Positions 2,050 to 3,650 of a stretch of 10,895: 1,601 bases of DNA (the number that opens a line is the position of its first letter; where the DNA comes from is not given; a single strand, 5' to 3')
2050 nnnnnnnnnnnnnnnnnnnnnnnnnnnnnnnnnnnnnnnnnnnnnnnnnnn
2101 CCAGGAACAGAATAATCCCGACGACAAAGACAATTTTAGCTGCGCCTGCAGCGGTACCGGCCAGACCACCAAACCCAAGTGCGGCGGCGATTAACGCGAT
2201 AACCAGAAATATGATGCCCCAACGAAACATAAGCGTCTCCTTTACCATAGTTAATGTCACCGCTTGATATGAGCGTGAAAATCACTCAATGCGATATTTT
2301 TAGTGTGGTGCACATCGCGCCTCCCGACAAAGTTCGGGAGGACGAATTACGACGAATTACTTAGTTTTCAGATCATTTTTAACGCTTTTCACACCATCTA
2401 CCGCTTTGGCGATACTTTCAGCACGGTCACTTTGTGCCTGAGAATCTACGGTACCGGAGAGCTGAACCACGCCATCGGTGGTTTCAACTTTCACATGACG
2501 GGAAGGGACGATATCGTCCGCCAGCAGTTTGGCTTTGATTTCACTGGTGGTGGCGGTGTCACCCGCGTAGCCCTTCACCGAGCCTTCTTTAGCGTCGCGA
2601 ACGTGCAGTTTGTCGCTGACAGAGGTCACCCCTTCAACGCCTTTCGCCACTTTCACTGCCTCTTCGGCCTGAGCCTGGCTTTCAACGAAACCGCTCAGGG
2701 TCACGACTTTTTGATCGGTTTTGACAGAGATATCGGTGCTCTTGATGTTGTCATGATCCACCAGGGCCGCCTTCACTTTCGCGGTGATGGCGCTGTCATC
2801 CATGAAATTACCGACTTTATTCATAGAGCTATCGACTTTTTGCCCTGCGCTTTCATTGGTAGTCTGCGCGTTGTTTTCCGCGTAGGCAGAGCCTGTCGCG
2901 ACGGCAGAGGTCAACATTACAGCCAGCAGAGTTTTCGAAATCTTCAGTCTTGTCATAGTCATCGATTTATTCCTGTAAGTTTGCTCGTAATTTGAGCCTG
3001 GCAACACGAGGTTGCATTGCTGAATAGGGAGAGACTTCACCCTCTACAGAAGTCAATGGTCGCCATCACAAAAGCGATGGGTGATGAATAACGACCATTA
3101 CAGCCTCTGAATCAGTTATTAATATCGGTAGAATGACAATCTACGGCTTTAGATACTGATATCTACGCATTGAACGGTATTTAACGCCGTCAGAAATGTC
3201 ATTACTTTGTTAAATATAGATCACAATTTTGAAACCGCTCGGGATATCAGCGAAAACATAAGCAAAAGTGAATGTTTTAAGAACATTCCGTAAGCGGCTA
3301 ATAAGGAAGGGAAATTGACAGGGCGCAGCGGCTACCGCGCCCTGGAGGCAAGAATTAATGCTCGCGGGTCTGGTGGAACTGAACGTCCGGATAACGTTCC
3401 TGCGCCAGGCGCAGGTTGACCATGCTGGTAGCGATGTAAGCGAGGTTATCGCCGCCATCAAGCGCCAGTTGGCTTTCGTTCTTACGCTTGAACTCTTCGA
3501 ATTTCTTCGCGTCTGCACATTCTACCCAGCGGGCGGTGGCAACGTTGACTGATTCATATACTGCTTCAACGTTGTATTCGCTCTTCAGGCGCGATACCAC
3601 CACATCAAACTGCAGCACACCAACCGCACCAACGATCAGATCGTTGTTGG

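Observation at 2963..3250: osmY sigma-S promoter with a ~240-nt untranslated leader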

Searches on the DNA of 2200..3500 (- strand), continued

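Call 60: search_with_rna_model(model_id=R1, sources=[window, L003, L024, L026, L028, L030, L031, L034, L035, L036, L037, L038, L040, L041, L043, L044, L046, L047, L048, L049, L050, L052, L053, L054, L056, L057, L062, L063, L065, L066, L069, L070, L071, L072, L073, L075, L076, L077, L080], max_evalue=0.0005, make_alignment=true)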
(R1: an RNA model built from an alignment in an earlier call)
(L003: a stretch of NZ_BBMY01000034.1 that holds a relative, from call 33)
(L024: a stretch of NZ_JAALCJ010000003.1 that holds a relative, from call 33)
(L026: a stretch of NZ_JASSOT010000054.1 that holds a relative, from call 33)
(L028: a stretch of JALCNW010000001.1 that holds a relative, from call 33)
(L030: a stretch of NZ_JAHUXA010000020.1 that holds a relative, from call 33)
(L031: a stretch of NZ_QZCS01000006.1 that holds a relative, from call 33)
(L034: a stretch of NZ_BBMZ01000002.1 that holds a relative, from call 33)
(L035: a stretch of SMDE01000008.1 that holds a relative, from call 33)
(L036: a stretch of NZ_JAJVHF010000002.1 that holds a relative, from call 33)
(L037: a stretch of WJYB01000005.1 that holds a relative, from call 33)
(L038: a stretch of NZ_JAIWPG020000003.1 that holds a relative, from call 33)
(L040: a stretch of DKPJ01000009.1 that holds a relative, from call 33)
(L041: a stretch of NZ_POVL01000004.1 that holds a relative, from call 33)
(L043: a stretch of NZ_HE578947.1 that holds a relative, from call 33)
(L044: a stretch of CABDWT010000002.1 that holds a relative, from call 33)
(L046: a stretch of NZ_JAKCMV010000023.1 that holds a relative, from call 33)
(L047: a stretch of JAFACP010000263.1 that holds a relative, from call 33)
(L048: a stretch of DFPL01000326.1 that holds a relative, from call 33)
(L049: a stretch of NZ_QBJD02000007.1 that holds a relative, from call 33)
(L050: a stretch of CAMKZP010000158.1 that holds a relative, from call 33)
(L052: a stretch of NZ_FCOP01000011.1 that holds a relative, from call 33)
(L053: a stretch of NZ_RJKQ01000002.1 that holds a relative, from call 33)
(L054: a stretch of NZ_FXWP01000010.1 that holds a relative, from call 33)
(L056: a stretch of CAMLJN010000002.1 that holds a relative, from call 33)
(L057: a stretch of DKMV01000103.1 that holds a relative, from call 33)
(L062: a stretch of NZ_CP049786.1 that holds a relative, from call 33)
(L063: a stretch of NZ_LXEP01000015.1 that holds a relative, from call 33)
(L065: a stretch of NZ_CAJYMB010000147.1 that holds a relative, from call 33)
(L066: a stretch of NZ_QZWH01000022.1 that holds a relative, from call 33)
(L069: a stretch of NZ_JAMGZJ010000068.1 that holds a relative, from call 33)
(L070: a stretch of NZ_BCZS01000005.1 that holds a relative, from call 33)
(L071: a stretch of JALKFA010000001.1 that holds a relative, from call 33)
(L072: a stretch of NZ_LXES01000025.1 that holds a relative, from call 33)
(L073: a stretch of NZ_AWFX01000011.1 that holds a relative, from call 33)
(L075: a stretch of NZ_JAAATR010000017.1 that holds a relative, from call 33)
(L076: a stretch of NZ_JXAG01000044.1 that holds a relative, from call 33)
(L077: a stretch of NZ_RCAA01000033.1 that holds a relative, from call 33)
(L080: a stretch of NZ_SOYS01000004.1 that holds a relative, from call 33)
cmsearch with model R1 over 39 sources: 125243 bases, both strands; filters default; matches with E-value up to 0.0005: 24.
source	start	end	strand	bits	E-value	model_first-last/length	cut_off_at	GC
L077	947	1041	+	57.9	1.1e-09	1-95/95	no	0.43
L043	956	1050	+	57.6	1.3e-09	1-95/95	no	0.26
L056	943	1037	+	56.5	2.2e-09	1-95/95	no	0.38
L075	944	1038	+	55.1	4.3e-09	1-95/95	no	0.33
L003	958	1052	+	54.7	5.1e-09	1-95/95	no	0.32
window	3112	3206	-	54.7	5.2e-09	1-95/95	no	0.36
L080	945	1039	+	49.4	6.8e-08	1-95/95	no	0.35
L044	973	1067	+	45.8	3.7e-07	1-95/95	no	0.28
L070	1016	1110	+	45.1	5.5e-07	1-95/95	no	0.41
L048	824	918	+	44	9.1e-07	1-95/95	no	0.31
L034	1018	1112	+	43.9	9.7e-07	1-95/95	no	0.4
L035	973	1067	+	43.8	1e-06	1-95/95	no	0.29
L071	1008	1099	+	42.5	1.8e-06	1-95/95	no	0.38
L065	1016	1110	+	40.2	5.5e-06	1-95/95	no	0.46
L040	1018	1112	+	39.1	9.8e-06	1-95/95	no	0.43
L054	973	1067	+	38.8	1.1e-05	1-95/95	no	0.38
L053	1007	1101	+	37.4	2.2e-05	1-95/95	no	0.4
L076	973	1067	+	36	4.2e-05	1-95/95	no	0.41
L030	965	1059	+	35.3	6e-05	1-95/95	no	0.45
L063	1008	1099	+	33.7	0.00013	1-95/95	no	0.39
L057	1052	1147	+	32.6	0.00022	1-95/95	no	0.43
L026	1053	1148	+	31.8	0.00032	1-95/95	no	0.44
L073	945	1039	+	31.5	0.00038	1-95/95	no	0.37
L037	1052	1147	+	31.2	0.00044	1-95/95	no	0.46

Alignment A4: 24 matches aligned to the model, 107 columns, each read 5' to 3' on its own strand. Consensus structure (alignment columns), stored with it:
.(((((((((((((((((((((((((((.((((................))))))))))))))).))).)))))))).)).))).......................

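Call 79: search_rna_families(sources=[L030, L040, L042, L043, L044, L053, L054, L055, L063, L065, L066, L067, L074, L076, L077, L080, L051, L058, L060, L039], threshold=evalue, max_evalue=1)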
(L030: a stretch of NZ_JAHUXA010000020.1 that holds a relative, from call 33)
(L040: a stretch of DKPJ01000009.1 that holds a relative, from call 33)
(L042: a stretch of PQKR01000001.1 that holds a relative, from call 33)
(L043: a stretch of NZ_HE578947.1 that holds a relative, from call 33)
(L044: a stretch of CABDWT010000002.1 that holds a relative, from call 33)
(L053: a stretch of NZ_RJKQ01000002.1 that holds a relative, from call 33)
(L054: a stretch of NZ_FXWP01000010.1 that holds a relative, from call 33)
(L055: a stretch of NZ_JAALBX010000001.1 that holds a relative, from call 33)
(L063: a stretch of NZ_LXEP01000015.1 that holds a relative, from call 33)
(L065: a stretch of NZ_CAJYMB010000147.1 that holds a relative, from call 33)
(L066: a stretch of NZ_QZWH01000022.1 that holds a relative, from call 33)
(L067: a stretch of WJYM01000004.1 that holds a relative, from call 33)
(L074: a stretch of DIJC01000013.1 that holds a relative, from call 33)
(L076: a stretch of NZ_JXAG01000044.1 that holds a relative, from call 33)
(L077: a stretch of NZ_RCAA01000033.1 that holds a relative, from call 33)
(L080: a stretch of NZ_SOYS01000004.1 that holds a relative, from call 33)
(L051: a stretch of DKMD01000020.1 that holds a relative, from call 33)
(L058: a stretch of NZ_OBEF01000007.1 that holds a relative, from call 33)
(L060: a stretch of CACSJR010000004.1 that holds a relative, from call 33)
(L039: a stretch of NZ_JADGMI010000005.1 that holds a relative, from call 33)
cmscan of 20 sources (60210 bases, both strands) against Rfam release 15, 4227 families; matches with E-value up to 1: 7.
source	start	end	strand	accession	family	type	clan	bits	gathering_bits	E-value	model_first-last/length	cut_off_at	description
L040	1141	1203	+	RF03036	osmY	Gene; sRNA;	-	33.2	46.9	0.00076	1-72/72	no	osmY RNA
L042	1141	1203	+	RF03036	osmY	Gene; sRNA;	-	31.4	46.9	0.0024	1-72/72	no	osmY RNA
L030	1142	1203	+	RF03036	osmY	Gene; sRNA;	-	30.2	46.9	0.0052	1-72/72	no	osmY RNA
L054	1140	1203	+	RF03036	osmY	Gene; sRNA;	-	29.7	46.9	0.007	1-72/72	no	osmY RNA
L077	1145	1206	+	RF03036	osmY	Gene; sRNA;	-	26.8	46.9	0.047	1-72/72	no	osmY RNA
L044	1140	1203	+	RF03036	osmY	Gene; sRNA;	-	26.5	46.9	0.058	1-72/72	no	osmY RNA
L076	1140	1203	+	RF03036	osmY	Gene; sRNA;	-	22.5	46.9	0.76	1-72/72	no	osmY RNA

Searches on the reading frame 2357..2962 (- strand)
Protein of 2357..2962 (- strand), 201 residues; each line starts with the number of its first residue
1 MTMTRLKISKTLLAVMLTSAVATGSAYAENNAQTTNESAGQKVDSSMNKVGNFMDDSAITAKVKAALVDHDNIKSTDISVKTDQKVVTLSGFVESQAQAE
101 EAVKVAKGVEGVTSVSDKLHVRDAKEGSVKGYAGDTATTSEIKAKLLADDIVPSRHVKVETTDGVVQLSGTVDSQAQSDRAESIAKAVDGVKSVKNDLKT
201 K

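Call 33: find_related_loci(query=window:2357-2962:-, collection=genome_contigs, flank=1200)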
Query window:2357-2962:- (201 aa) in genome_contigs; peptide patterns used: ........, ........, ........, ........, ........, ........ (x = any residue, [..] = any of these).
600 stretches matched a pattern (row limit reached: there are more); 253 encode a relative of the query (tblastn E <= 1e-3); the best 80 are kept; 80 distinct loci.
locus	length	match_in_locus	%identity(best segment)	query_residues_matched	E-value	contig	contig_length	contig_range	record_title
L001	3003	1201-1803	99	1-201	3e-127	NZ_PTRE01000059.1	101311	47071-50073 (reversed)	Escherichia sp. MOD1-EC7003 MOD1-EC7003_59_length_101311_cov_119, whole genome shotgun sequence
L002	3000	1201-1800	99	1-201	5e-127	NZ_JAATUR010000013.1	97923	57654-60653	Escherichia coli strain SCPM-O-B-8794 13length=97923, whole genome shotgun sequence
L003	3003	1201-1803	92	1-201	4e-118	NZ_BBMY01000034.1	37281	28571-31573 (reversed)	Escherichia albertii NBRC 107761 = DSM 17582 strain NBRC 107761, whole genome shotgun sequence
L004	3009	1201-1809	93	1-199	1e-117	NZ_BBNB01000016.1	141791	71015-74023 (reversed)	Citrobacter sedlakii NBRC 105722, whole genome shotgun sequence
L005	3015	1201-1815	91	1-201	1e-116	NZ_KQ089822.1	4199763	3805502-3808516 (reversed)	Citrobacter sp. MGH106 aetzL-supercont1.1, whole genome shotgun sequence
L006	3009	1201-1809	92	1-199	8e-117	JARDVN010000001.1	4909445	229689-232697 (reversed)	Citrobacter amalonaticus strain AUH_CA_2023_1 contig_2, whole genome shotgun sequence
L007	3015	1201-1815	91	1-201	4e-115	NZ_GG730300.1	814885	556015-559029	Citrobacter youngae ATCC 29220 Scfld1, whole genome shotgun sequence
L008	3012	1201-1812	91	1-201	4e-115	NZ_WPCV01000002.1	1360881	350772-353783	Citrobacter sp. On2M On2M_2, whole genome shotgun sequence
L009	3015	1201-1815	90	1-201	5e-115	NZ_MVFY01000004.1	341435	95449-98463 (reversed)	Citrobacter portucalensis strain A60 A60_S7_L001_NODE_4_length_341435_cov_21.5208, whole genome shotgun sequence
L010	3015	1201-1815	90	1-201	1e-114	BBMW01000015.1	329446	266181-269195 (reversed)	Citrobacter werkmanii NBRC 105721 DNA, contig: CIWKM15, whole genome shotgun sequence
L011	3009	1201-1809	90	1-199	2e-114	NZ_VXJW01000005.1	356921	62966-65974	Salmonella enterica subsp. arizonae strain CCUG 6322T contig_0000005, whole genome shotgun sequence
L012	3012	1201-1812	90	1-201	9e-115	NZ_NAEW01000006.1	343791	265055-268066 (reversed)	Citrobacter braakii strain ATCC 51113 CbraakiiATCC_L001_NODE_6_length_343791__28.3533, whole genome shotgun sequence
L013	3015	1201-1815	88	1-201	1e-114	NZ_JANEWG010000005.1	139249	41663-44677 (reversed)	Citrobacter sp. Awk 4 510132-22-5, whole genome shotgun sequence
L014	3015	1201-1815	90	1-201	2e-114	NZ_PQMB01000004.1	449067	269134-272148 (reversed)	Citrobacter amalonaticus strain S646 scaffold4.1, whole genome shotgun sequence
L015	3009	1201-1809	91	1-199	2e-114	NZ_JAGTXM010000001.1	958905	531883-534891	Citrobacter amalonaticus strain ku-bf3 scaffold_0, whole genome shotgun sequence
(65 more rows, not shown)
